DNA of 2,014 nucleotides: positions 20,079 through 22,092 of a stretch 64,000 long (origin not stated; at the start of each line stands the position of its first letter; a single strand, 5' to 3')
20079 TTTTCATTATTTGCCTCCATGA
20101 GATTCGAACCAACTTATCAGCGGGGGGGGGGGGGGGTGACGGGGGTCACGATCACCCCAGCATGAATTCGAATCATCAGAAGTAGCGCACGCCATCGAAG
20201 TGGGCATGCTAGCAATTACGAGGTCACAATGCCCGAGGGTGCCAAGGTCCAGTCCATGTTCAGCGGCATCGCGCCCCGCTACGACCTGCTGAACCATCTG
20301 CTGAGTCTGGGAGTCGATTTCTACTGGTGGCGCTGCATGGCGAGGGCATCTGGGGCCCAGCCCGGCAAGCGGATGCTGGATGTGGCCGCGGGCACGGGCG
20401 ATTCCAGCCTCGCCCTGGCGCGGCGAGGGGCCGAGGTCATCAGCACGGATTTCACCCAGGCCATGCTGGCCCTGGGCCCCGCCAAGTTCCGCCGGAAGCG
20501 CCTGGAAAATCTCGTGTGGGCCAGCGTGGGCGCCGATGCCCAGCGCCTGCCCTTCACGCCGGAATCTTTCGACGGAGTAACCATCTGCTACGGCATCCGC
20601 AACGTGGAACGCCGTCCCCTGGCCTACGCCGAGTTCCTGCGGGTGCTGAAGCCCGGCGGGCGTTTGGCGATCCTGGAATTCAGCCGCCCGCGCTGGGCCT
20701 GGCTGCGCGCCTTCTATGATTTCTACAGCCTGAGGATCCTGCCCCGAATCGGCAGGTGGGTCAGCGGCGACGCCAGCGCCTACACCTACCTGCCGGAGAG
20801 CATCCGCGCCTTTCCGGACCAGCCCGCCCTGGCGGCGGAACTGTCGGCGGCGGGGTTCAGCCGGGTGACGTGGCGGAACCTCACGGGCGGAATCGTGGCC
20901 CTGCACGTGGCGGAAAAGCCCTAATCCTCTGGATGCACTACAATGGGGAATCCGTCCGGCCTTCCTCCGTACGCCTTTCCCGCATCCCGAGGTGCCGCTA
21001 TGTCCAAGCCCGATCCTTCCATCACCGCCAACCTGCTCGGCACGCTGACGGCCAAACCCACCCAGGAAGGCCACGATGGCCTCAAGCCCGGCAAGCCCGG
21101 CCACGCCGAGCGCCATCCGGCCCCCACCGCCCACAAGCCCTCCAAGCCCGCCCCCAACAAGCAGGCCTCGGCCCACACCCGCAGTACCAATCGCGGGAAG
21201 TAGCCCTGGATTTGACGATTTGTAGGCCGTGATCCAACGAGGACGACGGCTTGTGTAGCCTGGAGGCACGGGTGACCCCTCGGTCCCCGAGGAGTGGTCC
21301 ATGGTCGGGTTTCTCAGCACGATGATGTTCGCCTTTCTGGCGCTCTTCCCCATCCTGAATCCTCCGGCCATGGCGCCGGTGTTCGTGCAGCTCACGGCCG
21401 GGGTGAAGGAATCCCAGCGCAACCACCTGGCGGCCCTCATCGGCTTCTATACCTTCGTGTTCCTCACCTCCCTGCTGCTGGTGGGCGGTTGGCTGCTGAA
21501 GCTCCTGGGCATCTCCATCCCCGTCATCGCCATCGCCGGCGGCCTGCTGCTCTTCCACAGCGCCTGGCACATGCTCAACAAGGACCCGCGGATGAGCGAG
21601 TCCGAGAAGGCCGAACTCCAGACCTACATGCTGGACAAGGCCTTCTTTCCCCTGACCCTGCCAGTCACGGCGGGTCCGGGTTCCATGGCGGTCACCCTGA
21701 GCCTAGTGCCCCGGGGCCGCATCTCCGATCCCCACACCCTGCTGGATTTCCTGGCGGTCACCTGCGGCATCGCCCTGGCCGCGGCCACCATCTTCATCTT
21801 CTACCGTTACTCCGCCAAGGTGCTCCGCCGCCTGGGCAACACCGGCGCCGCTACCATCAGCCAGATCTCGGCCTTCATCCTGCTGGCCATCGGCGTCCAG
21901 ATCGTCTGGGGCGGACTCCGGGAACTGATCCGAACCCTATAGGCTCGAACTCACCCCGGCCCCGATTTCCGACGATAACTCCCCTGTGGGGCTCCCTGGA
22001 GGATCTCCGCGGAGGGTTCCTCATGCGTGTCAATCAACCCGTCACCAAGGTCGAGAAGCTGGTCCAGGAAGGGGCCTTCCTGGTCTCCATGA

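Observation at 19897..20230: ~15-nt poly-G/C homopolymer with flanking palindrome and direct repeat upstream of a low-GC small secreted-protein locus: candidate phase-variation switch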

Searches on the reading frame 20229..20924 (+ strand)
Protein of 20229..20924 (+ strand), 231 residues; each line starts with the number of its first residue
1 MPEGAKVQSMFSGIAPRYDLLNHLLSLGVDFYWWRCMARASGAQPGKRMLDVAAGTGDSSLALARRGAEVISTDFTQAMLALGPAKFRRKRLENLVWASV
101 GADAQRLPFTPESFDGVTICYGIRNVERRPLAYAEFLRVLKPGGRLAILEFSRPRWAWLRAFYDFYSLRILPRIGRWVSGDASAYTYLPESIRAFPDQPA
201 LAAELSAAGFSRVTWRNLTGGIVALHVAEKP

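Call 8: search_protein_families(library=pfam, proteins=[window:20229-20924:+], max_evalue=0.01)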
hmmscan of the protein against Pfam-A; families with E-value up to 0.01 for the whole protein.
window:20229-20924:+ (231 aa): 6 families
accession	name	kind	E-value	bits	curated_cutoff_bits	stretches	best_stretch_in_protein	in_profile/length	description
PF01209.24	Ubie_methyltran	-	5.3e-60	203.1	20.1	1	5-230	7-233/233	ubiE/COQ5 methyltransferase family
PF08241.18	Methyltransf_11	-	2e-18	67.2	21.2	1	50-148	1-95/95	Methyltransferase domain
PF13649.12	Methyltransf_25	-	9.4e-17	61.9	27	1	50-144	2-97/97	Methyltransferase domain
PF13847.12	Methyltransf_31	-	1.4e-11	44.7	27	1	45-152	3-113/145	Methyltransferase domain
PF08242.18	Methyltransf_12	-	8.2e-10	39.7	30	1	50-146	1-98/98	Methyltransferase domain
PF13489.12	Methyltransf_23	-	3.2e-06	27.4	27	1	39-210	15-159/164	Methyltransferase domain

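Call 11: find_encoding_contigs(protein=window:20229-20924:+, flank=6000, max_places=10)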
Protein window:20229-20924:+ (231 aa): 4 contigs read that carry it; 2 places shown.
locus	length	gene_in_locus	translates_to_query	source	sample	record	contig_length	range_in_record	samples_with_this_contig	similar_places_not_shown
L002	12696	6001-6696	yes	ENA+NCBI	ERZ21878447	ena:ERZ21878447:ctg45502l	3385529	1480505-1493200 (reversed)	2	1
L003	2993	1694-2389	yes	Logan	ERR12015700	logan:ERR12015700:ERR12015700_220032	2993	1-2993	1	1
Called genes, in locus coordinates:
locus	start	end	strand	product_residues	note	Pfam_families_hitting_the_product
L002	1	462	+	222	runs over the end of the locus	-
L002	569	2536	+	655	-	PF04773:FecR, PF20245:DUF6600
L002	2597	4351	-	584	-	PF02771:Acyl-CoA_dh_N, PF02770:Acyl-CoA_dh_M, PF00441:Acyl-CoA_dh_1, PF08028:Acyl-CoA_dh_2 (weak), PF21343:ACAD9-ACADV_C (faint), PF21263:Acyl-CoA-dh_C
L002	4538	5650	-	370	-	-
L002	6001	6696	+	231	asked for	PF01209:Ubie_methyltran, PF13489:Methyltransf_23 (weak), PF13847:Methyltransf_31, PF08241:Methyltransf_11, PF08242:Methyltransf_12, PF13649:Methyltransf_25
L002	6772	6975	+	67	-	-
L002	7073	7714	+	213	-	PF01914:MarC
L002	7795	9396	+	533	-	PF00989:PAS, PF08448:PAS_4 (faint), PF13426:PAS_9, PF08447:PAS_3, PF00015:MCPsignal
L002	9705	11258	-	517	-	PF01676:Metalloenzyme, PF06415:iPGM_N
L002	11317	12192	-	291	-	PF02517:Rce1-like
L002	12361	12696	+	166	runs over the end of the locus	PF00210:Ferritin, PF02915:Rubrerythrin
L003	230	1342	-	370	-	-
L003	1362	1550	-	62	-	-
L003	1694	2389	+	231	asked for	PF01209:Ubie_methyltran, PF13489:Methyltransf_23 (weak), PF13847:Methyltransf_31, PF08241:Methyltransf_11, PF08242:Methyltransf_12, PF13649:Methyltransf_25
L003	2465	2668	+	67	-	-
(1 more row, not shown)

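Call 16: find_related_loci(query=window:20229-20924:+, collection=genome_contigs, flank=7000)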
Query window:20229-20924:+ (231 aa) in genome_contigs; peptide patterns used: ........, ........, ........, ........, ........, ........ (x = any residue, [..] = any of these).
215 stretches matched a pattern; 108 encode a relative of the query (tblastn E <= 1e-3); the best 80 are kept; 80 distinct loci.
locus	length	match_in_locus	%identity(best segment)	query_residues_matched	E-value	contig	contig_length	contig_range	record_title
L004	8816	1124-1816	94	1-231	5e-143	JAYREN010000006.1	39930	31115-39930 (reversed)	MAG: Holophaga sp. isolate SH_SHASGE2bin.8 NODE_337_length_39930_cov_1.671281, whole genome shotgun sequence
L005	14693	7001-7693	80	1-231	6e-125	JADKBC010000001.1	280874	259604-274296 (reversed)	MAG: Holophaga sp. isolate Mari_18-Q3-R65-66_MAXAC.049 tig00003675-10-2801200, whole genome shotgun sequence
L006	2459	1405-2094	82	1-230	4e-131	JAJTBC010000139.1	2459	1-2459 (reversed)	MAG: Bacillota bacterium isolate MH_R1_5 k141_55542, whole genome shotgun sequence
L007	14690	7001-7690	82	1-230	1e-124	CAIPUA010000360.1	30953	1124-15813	MAG: uncultured Holophagaceae bacterium isolate Loclat_bin-01759 genome assembly, contig: bin-01759:360/419, whole genom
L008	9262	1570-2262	77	1-231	7e-121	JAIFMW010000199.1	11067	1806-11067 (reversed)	MAG: Deltaproteobacteria bacterium isolate bin_5 scaffold_8474, whole genome shotgun sequence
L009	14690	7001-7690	79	1-230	3e-119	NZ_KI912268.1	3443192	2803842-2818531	Holophaga foetida DSM 6591 HolfoDRAFT_HFA.1, whole genome shotgun sequence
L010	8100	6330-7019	78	1-230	4e-119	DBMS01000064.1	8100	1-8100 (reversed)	MAG TPA_asm: Holophagaceae bacterium UBA692 UBA692_contig_1142, whole genome shotgun sequence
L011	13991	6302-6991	83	1-230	1e-118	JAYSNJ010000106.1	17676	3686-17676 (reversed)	MAG: Holophagaceae bacterium isolate GFS_10895 GFS_10895_105, whole genome shotgun sequence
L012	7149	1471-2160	78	1-230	1e-117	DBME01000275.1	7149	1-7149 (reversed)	MAG TPA_asm: Holophagaceae bacterium UBA706 UBA706_contig_25043, whole genome shotgun sequence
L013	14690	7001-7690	82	1-230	1e-116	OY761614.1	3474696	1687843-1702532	MAG: uncultured Holophaga sp. isolate c3c763bb-72ba-4188-aae9-c4b83244ba6d genome assembly, chromosome: 1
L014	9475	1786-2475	78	1-230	1e-116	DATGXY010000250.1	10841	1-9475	MAG TPA_asm: Holophaga sp. isolate SMAG_U10621 k141_166932, whole genome shotgun sequence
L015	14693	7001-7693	76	1-231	1e-116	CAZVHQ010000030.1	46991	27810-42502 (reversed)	MAG TPA_asm: uncultured Mesoterricola sp. isolate binchicken_co3_443 genome assembly, contig: NODE_2195_length_46991_cov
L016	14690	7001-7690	77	1-230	7e-114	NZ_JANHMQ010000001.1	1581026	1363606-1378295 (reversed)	Geothrix fuzhouensis strain SG12 Scaffold1, whole genome shotgun sequence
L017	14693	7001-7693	76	1-231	3e-113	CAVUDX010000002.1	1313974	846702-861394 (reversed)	MAG: uncultured Acidobacteriota bacterium isolate MFD02832.bin.2.119 genome assembly, contig: contig_2629, whole genome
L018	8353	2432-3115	80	1-228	5e-113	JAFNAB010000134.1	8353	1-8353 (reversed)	MAG: Holophagaceae bacterium isolate CTSoil_007 scaffold_222, whole genome shotgun sequence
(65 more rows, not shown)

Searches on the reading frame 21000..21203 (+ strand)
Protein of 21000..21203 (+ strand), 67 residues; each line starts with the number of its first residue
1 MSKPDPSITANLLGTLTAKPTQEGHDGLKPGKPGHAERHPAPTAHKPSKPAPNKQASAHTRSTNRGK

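Call 21: find_encoding_contigs(protein=window:21000-21203:+, flank=3000, max_places=10)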
Protein window:21000-21203:+ (67 aa): 9 contigs read that carry it; 7 places shown.
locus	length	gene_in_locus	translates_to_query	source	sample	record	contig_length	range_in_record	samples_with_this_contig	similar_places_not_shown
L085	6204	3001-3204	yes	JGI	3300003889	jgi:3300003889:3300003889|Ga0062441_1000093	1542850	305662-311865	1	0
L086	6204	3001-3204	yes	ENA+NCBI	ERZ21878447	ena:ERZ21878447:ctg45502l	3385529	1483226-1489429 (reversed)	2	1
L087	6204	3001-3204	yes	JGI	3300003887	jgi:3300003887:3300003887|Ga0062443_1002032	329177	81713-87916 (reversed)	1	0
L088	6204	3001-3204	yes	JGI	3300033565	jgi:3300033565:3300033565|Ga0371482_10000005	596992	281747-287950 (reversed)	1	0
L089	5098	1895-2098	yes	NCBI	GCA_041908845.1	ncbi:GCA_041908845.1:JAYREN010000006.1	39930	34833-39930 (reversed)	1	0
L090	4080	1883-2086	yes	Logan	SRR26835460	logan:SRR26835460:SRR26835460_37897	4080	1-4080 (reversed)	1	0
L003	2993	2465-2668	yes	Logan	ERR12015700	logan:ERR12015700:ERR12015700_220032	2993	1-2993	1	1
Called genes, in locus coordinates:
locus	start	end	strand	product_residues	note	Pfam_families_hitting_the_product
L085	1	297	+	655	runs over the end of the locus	PF04773:FecR, PF20245:DUF6600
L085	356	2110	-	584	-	PF02771:Acyl-CoA_dh_N, PF02770:Acyl-CoA_dh_M, PF00441:Acyl-CoA_dh_1, PF08028:Acyl-CoA_dh_2 (weak), PF21343:ACAD9-ACADV_C (faint), PF21263:Acyl-CoA-dh_C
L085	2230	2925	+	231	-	PF01209:Ubie_methyltran, PF13489:Methyltransf_23 (weak), PF13847:Methyltransf_31, PF08241:Methyltransf_11, PF08242:Methyltransf_12, PF13649:Methyltransf_25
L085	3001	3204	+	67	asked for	-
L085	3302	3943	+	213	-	PF01914:MarC, PF03741:TerC (faint)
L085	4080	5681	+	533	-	PF00989:PAS, PF08448:PAS_4 (faint), PF13426:PAS_9, PF08447:PAS_3, PF00015:MCPsignal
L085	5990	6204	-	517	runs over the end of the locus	PF01676:Metalloenzyme, PF06415:iPGM_N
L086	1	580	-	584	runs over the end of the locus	PF02771:Acyl-CoA_dh_N, PF02770:Acyl-CoA_dh_M, PF00441:Acyl-CoA_dh_1, PF08028:Acyl-CoA_dh_2 (weak), PF21343:ACAD9-ACADV_C (faint), PF21263:Acyl-CoA-dh_C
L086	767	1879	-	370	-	-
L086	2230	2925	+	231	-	PF01209:Ubie_methyltran, PF13489:Methyltransf_23 (weak), PF13847:Methyltransf_31, PF08241:Methyltransf_11, PF08242:Methyltransf_12, PF13649:Methyltransf_25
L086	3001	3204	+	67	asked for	-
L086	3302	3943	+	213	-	PF01914:MarC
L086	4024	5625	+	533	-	PF00989:PAS, PF08448:PAS_4 (faint), PF13426:PAS_9, PF08447:PAS_3, PF00015:MCPsignal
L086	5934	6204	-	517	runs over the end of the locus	PF01676:Metalloenzyme, PF06415:iPGM_N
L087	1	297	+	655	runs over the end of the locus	PF04773:FecR, PF20245:DUF6600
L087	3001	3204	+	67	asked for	-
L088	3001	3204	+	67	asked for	-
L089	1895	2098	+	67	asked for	-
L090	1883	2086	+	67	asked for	-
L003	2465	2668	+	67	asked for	-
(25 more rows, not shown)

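Call 84: search_protein_families(library=ncbifam, proteins=[window:21000-21203:+], max_evalue=0.1)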
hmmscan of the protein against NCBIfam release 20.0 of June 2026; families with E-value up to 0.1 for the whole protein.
window:21000-21203:+ (67 aa): 0 families

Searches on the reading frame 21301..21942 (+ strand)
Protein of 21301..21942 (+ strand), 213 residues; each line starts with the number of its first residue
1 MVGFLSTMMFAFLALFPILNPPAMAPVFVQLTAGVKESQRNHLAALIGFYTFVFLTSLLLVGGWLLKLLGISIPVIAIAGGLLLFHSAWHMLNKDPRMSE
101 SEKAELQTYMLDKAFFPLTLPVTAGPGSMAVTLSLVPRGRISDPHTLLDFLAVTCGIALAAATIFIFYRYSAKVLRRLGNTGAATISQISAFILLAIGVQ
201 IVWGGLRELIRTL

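Call 8: search_protein_families(library=pfam, proteins=[window:21301-21942:+], max_evalue=0.01)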
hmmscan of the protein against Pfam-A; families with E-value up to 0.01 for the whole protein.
window:21301-21942:+ (213 aa): 2 families
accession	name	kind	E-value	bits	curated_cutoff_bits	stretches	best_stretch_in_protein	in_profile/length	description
PF01914.23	MarC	-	2.2e-42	145.2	23.9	1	7-210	3-203/203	MarC family integral membrane protein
PF03741.22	TerC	-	2.9e-05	24.3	27.8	1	27-105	17-91/178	Integral membrane protein TerC family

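Call 66: find_encoding_contigs(protein=window:21301-21942:+, flank=4000, max_places=10)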
Protein window:21301-21942:+ (213 aa): 2 contigs read that carry it; 1 place shown.
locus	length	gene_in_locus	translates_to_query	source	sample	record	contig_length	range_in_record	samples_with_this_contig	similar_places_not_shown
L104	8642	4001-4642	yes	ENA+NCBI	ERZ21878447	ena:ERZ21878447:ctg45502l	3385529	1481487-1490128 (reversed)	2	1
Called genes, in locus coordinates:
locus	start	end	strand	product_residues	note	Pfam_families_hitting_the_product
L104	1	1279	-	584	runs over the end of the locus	PF02771:Acyl-CoA_dh_N, PF02770:Acyl-CoA_dh_M, PF00441:Acyl-CoA_dh_1, PF08028:Acyl-CoA_dh_2 (weak), PF21343:ACAD9-ACADV_C (faint), PF21263:Acyl-CoA-dh_C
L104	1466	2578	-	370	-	-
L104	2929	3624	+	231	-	PF01209:Ubie_methyltran, PF13489:Methyltransf_23 (weak), PF13847:Methyltransf_31, PF08241:Methyltransf_11, PF08242:Methyltransf_12, PF13649:Methyltransf_25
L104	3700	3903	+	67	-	-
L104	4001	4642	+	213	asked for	PF01914:MarC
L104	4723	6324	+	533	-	PF00989:PAS, PF08448:PAS_4 (faint), PF13426:PAS_9, PF08447:PAS_3, PF00015:MCPsignal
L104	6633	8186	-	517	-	PF01676:Metalloenzyme, PF06415:iPGM_N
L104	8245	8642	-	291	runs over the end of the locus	PF02517:Rce1-like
